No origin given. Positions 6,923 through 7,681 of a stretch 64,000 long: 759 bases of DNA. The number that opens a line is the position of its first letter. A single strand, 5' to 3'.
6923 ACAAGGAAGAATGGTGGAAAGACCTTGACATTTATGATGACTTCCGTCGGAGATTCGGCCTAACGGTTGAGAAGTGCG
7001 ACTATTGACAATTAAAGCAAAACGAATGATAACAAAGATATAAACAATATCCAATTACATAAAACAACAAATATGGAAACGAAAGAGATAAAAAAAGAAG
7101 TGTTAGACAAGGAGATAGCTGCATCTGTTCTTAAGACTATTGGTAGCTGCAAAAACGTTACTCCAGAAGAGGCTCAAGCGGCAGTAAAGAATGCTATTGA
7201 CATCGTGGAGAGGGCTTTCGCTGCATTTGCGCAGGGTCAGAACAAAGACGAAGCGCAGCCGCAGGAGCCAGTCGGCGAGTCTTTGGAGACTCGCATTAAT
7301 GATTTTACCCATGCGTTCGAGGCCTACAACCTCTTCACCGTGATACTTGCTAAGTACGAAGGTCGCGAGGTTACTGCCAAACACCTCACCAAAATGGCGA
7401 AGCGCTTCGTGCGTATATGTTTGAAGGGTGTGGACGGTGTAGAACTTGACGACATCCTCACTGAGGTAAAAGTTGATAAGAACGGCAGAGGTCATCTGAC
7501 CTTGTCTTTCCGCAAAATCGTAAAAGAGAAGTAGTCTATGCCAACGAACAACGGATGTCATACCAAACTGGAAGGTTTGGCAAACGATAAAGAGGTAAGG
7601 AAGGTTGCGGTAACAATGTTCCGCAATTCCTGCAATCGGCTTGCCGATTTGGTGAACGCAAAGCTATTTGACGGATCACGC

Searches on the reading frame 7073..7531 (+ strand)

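Call 23: search_protein_families(library=pfam, proteins=[window:7073-7531:+], max_evalue=0.01)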
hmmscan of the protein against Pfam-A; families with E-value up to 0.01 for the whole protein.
window:7073-7531:+ (153 aa): 1 family
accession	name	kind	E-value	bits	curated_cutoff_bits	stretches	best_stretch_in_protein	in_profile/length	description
PF14938.12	SNAP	-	0.00081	19.4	25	1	11-109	69-162/282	Soluble NSF attachment protein, SNAP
